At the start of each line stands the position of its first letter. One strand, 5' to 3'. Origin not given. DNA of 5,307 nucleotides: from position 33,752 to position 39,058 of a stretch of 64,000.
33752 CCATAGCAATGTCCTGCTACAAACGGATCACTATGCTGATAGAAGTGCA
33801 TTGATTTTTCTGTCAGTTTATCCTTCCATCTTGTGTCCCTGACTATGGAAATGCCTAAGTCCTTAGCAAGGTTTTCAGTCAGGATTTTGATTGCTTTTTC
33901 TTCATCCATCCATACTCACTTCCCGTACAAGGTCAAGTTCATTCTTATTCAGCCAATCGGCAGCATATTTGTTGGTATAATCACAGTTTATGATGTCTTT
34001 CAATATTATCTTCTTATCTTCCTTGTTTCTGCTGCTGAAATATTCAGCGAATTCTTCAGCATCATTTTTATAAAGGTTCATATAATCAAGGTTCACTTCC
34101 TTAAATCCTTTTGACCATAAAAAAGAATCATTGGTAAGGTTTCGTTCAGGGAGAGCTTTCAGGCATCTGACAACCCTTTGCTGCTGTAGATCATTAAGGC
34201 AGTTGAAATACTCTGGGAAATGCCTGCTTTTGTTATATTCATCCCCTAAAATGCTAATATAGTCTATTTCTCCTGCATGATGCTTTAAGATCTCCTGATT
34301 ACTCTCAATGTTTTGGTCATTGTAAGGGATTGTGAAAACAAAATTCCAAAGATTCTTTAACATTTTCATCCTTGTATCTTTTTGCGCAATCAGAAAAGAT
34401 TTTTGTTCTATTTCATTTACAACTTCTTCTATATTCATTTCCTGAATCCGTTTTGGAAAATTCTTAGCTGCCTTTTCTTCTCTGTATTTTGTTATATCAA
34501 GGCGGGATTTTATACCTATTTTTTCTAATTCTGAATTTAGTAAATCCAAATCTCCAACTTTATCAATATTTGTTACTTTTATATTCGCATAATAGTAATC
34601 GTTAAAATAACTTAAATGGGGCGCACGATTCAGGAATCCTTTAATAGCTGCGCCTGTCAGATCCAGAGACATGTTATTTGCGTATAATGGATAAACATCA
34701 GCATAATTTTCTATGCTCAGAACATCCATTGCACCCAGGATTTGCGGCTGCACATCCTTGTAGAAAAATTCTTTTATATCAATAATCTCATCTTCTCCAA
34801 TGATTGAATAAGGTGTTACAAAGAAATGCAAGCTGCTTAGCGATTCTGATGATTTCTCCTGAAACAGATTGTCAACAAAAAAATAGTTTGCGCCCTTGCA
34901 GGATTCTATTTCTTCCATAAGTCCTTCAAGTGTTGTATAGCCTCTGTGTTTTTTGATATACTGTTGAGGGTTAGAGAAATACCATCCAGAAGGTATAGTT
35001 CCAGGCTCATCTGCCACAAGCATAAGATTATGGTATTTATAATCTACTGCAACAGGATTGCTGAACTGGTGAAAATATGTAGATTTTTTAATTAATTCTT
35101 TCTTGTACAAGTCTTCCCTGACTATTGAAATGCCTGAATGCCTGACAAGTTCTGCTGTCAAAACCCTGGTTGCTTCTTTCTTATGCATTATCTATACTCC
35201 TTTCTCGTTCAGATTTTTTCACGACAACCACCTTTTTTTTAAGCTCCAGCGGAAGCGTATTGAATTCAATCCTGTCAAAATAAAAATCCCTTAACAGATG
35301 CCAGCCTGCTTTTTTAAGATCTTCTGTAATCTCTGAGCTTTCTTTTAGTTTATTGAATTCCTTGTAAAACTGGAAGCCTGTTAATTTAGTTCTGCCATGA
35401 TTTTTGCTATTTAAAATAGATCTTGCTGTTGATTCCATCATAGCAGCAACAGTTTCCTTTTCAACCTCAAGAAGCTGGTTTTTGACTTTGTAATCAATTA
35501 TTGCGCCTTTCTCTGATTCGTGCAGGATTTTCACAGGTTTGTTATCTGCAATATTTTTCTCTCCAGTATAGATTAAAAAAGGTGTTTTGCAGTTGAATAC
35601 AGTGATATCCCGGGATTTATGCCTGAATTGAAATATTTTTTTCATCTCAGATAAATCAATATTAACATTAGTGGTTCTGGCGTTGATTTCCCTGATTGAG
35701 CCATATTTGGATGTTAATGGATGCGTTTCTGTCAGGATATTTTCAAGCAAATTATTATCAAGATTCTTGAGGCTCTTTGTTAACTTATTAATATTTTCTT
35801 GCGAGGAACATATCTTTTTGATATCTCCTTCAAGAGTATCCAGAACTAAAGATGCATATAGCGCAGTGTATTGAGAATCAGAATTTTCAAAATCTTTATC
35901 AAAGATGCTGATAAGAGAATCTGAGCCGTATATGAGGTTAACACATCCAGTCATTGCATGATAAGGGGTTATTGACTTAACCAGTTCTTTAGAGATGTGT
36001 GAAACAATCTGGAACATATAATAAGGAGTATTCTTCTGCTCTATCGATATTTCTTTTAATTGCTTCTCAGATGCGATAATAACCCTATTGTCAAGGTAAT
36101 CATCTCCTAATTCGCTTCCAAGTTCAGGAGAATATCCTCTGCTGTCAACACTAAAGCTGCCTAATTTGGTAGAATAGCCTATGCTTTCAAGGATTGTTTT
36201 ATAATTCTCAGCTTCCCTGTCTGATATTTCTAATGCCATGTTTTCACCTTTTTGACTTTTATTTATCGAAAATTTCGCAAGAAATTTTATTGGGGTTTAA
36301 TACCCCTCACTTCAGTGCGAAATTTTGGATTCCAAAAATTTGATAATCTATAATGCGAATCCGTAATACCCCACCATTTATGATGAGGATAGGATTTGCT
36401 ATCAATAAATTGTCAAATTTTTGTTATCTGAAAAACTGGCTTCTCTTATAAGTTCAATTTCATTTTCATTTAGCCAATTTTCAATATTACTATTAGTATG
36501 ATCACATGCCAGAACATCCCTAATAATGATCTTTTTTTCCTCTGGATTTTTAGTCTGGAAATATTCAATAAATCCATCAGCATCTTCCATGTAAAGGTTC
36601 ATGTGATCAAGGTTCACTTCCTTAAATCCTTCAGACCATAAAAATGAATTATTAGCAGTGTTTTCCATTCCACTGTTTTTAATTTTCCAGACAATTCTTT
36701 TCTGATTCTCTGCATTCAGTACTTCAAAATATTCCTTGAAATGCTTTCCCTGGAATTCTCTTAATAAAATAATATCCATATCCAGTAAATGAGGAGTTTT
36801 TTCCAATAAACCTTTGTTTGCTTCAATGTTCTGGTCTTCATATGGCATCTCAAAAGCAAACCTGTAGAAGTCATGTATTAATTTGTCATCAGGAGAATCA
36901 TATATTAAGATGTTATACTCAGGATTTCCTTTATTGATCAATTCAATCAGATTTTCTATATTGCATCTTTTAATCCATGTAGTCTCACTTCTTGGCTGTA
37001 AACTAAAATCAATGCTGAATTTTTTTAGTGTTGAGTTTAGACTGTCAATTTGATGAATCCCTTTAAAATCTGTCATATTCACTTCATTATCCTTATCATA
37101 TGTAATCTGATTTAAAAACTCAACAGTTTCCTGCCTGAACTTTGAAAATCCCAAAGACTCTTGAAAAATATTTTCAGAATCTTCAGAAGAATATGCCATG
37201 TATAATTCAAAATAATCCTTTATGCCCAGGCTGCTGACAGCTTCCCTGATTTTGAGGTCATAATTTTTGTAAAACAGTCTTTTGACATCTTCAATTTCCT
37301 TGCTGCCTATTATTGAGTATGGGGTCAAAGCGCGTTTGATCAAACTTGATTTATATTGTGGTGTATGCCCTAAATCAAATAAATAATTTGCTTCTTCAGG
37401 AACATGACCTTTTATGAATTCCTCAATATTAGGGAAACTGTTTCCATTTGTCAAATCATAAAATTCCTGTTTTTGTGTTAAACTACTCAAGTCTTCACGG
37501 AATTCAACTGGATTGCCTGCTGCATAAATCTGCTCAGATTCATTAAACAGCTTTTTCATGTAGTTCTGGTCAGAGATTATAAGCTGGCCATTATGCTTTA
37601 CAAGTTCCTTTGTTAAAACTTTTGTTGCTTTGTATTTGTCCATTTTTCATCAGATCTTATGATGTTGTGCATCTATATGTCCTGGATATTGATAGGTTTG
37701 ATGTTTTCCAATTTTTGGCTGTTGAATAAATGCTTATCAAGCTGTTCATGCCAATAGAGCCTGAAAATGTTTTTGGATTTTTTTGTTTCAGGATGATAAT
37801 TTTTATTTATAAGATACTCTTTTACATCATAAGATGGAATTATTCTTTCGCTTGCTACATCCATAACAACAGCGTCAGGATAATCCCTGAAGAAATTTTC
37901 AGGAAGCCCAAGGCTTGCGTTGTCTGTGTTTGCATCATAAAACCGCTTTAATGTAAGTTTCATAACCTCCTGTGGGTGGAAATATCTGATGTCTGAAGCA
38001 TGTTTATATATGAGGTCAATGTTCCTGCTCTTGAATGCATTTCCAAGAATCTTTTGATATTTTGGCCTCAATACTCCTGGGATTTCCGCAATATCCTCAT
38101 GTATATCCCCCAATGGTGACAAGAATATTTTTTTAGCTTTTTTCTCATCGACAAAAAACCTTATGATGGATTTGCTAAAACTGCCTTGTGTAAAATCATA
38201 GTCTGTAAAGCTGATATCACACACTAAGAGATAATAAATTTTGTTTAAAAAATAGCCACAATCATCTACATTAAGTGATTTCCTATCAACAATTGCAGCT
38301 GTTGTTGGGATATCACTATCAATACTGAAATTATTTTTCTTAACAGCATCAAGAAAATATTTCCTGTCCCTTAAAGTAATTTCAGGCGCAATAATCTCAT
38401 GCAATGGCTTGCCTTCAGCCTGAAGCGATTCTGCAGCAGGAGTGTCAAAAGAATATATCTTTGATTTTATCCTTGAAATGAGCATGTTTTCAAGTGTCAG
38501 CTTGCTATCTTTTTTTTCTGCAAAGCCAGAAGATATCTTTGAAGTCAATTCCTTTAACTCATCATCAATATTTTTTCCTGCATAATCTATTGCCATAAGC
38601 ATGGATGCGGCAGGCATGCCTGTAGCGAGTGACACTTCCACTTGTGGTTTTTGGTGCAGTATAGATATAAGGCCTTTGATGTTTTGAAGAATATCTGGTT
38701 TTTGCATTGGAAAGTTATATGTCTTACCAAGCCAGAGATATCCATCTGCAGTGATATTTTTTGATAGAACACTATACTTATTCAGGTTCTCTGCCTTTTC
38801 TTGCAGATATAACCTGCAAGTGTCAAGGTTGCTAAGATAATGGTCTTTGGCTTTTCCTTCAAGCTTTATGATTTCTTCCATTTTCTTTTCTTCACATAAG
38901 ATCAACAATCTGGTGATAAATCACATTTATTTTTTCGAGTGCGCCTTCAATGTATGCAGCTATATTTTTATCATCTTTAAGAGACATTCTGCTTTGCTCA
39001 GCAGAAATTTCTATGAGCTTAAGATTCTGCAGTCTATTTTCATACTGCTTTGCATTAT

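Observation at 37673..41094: Co-directional downstream module of an unknown 411-aa protein, two long coiled-coil proteins and a glycine-zipper membrane protein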

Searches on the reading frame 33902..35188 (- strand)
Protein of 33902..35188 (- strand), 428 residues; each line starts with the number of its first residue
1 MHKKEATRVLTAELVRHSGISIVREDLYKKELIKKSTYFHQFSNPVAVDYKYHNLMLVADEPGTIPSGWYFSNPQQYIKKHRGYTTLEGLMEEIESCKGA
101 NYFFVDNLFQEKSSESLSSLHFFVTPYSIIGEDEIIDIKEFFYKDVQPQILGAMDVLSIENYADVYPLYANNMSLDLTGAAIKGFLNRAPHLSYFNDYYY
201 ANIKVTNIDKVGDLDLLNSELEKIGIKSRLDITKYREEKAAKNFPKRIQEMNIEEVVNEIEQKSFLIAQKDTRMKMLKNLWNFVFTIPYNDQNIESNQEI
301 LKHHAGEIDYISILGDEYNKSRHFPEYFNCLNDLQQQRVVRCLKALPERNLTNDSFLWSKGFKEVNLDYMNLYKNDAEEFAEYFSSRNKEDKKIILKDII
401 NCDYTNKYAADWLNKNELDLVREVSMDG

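Call 3: search_protein_families(library=pfam, proteins=[window:33902-35188:-], max_evalue=1)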
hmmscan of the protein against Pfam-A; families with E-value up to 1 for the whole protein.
window:33902-35188:- (428 aa): 1 family
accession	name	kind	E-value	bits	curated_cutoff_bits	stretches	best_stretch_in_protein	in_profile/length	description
PF00123.25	Hormone_2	-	0.16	12.4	21.2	0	231-244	9-22/28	Peptide hormone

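Call 4: search_protein_families(library=padloc, proteins=[window:33902-35188:-], max_evalue=1)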
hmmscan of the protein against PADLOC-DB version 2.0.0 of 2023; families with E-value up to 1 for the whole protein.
window:33902-35188:- (428 aa): 0 families

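Call 5: search_protein_families(library=ncbifam, proteins=[window:33902-35188:-], max_evalue=1)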
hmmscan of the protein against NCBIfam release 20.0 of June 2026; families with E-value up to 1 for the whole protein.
window:33902-35188:- (428 aa): 1 family
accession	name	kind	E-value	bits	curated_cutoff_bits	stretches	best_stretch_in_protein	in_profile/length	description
NF006296.0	PRK08485.1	equivalog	0.48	10.3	140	1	226-297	101-175/206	DNA polymerase III subunit delta'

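Call 18: search_protein_families(library=phrogs, proteins=[window:33902-35188:-], max_evalue=0.1)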
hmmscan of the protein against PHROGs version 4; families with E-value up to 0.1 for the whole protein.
window:33902-35188:- (428 aa): 0 families

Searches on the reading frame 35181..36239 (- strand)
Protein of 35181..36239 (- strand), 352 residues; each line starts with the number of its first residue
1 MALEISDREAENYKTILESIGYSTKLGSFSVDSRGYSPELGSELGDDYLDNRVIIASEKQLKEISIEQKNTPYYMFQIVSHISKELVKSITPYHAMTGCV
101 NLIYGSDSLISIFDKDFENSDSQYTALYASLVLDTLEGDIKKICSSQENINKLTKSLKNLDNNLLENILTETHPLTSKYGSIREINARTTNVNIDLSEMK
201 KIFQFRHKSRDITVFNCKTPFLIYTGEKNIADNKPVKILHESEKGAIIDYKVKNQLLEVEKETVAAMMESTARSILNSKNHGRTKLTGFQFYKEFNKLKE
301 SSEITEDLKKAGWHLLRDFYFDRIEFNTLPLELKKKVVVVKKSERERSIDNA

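Call 3: search_protein_families(library=pfam, proteins=[window:35181-36239:-], max_evalue=1)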
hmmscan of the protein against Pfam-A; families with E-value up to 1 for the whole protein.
window:35181-36239:- (352 aa): 3 families
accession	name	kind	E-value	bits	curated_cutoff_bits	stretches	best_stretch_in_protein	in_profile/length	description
PF20343.3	DUF6638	-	2.7e-07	30.2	27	1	11-258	15-254/439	Family of unknown function (DUF6638)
PF10392.15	COG5_N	-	0.03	15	31.2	1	128-202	13-87/132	Conserved oligomeric Golgi complex subunit 5, N-terminal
PF17288.8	Terminase_3C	-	0.05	14.4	26.7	1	228-299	34-100/155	Terminase RNAseH like domain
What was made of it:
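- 35181..36239 (-): DUF6638-family protein (352 aa). It is a core member, not a PAR paralog. A 162-nt gap precedes it, which is the only sizeable gap in the block. Call 3 (PF20343, E 2.7e-7, 30.2 bits against a cut-off of 27).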

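Call 4: search_protein_families(library=padloc, proteins=[window:35181-36239:-], max_evalue=1)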
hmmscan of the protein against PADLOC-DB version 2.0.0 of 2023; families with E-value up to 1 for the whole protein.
window:35181-36239:- (352 aa): 0 families

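Call 5: search_protein_families(library=ncbifam, proteins=[window:35181-36239:-], max_evalue=1)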
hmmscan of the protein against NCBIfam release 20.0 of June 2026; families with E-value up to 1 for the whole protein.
window:35181-36239:- (352 aa): 1 family
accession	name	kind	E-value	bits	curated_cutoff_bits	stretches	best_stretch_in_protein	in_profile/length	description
TIGR02385.1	RelE_StbE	subfamily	0.019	15.5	27.9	1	139-185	11-58/88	type II toxin-antitoxin system mRNA interferase toxin, RelE/StbE family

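Call 18: search_protein_families(library=phrogs, proteins=[window:35181-36239:-], max_evalue=0.1)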
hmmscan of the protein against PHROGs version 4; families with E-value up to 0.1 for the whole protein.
window:35181-36239:- (352 aa): 1 family
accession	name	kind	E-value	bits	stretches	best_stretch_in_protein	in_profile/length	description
phrog_5321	-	unknown function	0.012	17.2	0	261-315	15-74/92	-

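Call 20: search_solved_structures(query=window:35181-36239:-, max_evalue=10)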
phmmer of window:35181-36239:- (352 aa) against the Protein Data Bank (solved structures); distinct sequences matched with E-value up to 10: 0.

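Call 32: find_homologous_proteins(query=window:35181-36239:-)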
Query window:35181-36239:- (352 aa): 9 proteins with E <= 0.001 among 4029 candidates.
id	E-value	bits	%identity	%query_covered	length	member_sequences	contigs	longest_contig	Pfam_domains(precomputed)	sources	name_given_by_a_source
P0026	1.6e-224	762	100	100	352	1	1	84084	PF20343.3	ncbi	-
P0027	1.5e-158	545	72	98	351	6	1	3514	PF20343.3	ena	-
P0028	1.2e-151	523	70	98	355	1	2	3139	PF20343.3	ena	-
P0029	7.1e-151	520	70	98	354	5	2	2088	-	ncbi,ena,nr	ncbi:MAG: hypothetical protein KAS15_06800 [Nanoarchaeota archaeon]|nr:hypothetical protein [Nanoarc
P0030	5.2e-146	504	65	99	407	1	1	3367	PF20343.3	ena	-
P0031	1.2e-85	306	48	95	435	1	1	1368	-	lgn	-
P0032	7.9e-84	300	48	97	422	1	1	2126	-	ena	-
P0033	1.4e-82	296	47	95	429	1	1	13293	-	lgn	-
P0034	3.1e-78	281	45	96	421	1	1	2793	-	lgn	-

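Call 41: search_solved_structures(query=A2, max_evalue=10)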
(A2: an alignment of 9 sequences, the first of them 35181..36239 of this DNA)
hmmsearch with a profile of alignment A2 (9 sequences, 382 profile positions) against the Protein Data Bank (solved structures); distinct sequences matched with E-value up to 10: 0.

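Call 72: predict_structure(alignment_id=A2)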
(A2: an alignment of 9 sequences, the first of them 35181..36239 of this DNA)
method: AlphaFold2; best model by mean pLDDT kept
length: 352 residues; sequences in the alignment: 9
mean_pLDDT: 52.6   pTM: 0.37
mean pLDDT of the five models: 52.6, 51.5, 50.7, 46.4, 46.3
residues with pLDDT >= 90: 13; 70-90: 85; 50-70: 68; < 50: 186
segments of 3 or more residues with pLDDT < 50: 49-79, 82-140, 156-160, 168-242, 345-352
pLDDT, mean of each block of 10 residues (from residue 1): 66 60 74 64 61 37 30 46 46 33 30 30 31 41 51 49 50 37 29 23 23 26 27 38 59 69 87 85 69 83 89 90 88 79 46 32
secondary structure, 60 per line:
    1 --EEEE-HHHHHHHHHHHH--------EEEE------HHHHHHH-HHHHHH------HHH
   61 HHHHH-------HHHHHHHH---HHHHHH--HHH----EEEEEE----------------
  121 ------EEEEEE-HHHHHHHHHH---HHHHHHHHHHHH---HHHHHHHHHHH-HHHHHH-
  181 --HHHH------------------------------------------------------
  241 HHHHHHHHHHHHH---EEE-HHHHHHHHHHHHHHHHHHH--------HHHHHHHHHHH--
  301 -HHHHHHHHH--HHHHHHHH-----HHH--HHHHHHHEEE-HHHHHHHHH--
elements in order: E3-6 H8-19 E28-31 H38-44 H46-51 H58-65 H73-80 H84-89 E99-104 E127-132 H134-143 H147-158 H162-172 H174-179 H183-186 H241-253 E257-259 H261-279 H288-298 H302-310 H313-320 H331-337 E338-340 H342-350

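Call 92: search_dna_similar(query=window:35181-36239:-, collection=plasmids, mode=protein, max_evalue=0.01, max_rows=10)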
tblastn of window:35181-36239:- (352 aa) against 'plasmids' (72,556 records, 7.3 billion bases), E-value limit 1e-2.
No match.

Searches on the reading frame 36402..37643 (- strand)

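Call 3: search_protein_families(library=pfam, proteins=[window:36402-37643:-], max_evalue=1)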
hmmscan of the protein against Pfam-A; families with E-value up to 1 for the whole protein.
window:36402-37643:- (413 aa): 0 families

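Call 4: search_protein_families(library=padloc, proteins=[window:36402-37643:-], max_evalue=1)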
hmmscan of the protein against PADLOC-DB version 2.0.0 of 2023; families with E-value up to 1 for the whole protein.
window:36402-37643:- (413 aa): 0 families

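Call 5: search_protein_families(library=ncbifam, proteins=[window:36402-37643:-], max_evalue=1)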
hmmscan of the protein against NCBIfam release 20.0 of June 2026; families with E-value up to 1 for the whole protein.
window:36402-37643:- (413 aa): 2 families
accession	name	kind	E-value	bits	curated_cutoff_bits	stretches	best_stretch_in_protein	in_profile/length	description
NF011484.0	PRK14894.1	equivalog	0.014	13.6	1050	1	207-275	192-259/539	glycine--tRNA ligase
NF045495.1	AdoCbiPCobY_Meth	equivalog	0.76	9.2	250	1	163-234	47-117/195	adenosylcobinamide-phosphate guanylyltransferase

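Call 18: search_protein_families(library=phrogs, proteins=[window:36402-37643:-], max_evalue=0.1)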
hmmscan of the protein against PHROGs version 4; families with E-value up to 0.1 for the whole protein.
window:36402-37643:- (413 aa): 0 families

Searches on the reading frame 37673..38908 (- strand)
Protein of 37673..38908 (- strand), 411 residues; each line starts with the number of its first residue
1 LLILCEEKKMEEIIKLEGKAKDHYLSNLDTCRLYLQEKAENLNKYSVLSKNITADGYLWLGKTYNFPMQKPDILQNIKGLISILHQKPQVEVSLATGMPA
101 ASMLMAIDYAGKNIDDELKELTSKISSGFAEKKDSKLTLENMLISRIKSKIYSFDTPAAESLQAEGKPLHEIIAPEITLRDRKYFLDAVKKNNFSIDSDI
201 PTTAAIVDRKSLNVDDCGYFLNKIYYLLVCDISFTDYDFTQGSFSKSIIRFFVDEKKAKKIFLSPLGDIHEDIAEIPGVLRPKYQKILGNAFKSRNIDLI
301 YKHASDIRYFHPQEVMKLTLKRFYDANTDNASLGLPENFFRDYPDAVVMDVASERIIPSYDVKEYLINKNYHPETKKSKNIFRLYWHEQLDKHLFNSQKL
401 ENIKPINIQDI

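Call 3: search_protein_families(library=pfam, proteins=[window:37673-38908:-], max_evalue=1)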
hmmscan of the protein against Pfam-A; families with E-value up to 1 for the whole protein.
window:37673-38908:- (411 aa): 0 families

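Call 4: search_protein_families(library=padloc, proteins=[window:37673-38908:-], max_evalue=1)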
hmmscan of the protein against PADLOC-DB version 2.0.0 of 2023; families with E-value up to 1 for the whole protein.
window:37673-38908:- (411 aa): 1 family
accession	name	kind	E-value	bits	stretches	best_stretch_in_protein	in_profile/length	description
PDLC04850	PDC-S05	-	0.016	13.5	1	271-298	28-55/86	-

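Call 5: search_protein_families(library=ncbifam, proteins=[window:37673-38908:-], max_evalue=1)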
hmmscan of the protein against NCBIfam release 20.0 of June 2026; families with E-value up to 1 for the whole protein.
window:37673-38908:- (411 aa): 0 families

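Call 12: find_homologous_proteins(query=window:37673-38881:-)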
Query window:37673-38881:- (402 aa): 3 proteins with E <= 0.001 among 8000 candidates.
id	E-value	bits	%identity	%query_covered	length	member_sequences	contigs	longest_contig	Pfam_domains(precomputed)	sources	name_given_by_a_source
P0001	2.3e-265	898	100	100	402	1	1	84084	-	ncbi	-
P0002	2.6e-165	568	66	99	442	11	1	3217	-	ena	-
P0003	4.5e-38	149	34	86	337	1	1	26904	-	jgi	-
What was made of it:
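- Checked: The 411-aa ORF most likely starts at ATG 38881 (402 aa), which is identical to the NCBI protein P0001 (call 12).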

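Call 13: find_encoding_contigs(protein=P0003, flank=10000, max_places=4)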
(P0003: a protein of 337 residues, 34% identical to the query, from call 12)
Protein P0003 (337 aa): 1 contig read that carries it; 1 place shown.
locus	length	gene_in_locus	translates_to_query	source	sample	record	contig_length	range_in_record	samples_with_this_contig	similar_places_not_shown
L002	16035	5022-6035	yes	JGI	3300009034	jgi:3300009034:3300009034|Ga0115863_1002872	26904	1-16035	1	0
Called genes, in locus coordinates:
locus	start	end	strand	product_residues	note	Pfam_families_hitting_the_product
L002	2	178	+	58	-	?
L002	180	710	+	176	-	PF00013:KH_1, PF22675:KH-I_KHDC4-BBP (faint), PF21800:KH_KRR1_2nd, PF22891:KH_PNO1_2nd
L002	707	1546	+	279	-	PF07091:FmrO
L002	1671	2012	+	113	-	-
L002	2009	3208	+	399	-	-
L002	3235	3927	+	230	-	-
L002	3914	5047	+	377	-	-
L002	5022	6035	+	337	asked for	-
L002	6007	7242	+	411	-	-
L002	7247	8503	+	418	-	-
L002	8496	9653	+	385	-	-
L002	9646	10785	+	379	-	-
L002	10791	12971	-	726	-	PF13549:ATP-grasp_5, PF02629:CoA_binding, PF13380:CoA_binding_2, PF13607:Succ_CoA_lig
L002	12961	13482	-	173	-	PF02572:CobA_CobO_BtuR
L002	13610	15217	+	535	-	PF02518:HATPase_c, PF13589:HATPase_c_3, PF09239:Topo-VIb_trans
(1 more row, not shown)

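Call 14: find_encoding_contigs(protein=P0002, flank=10000, max_places=4)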
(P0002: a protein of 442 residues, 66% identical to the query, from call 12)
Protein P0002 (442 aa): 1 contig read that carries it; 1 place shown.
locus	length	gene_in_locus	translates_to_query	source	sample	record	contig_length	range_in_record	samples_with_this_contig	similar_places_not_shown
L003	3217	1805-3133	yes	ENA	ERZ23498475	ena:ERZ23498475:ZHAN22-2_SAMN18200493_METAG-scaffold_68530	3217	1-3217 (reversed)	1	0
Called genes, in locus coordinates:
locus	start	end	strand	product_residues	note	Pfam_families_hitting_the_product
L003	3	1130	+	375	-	?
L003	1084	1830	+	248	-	-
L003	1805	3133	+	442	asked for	-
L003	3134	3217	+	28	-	?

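Call 15: find_encoding_contigs(protein=P0001, flank=10000, max_places=4)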
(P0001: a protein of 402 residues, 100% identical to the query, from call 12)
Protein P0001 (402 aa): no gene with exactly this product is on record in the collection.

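Call 18: search_protein_families(library=phrogs, proteins=[window:37673-38881:-], max_evalue=0.1)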
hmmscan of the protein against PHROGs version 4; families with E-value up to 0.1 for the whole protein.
window:37673-38881:- (402 aa): 1 family
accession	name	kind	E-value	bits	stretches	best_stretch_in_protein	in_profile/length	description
phrog_30253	-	moron, auxiliary metabolic gene and host takeover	0.084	12.7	0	115-179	367-431/488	glycosyltransferase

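Call 88: search_solved_structures(query=A5, max_evalue=10)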
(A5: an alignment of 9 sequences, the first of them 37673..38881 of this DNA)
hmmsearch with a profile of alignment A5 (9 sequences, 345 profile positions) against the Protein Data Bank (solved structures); distinct sequences matched with E-value up to 10: 0.
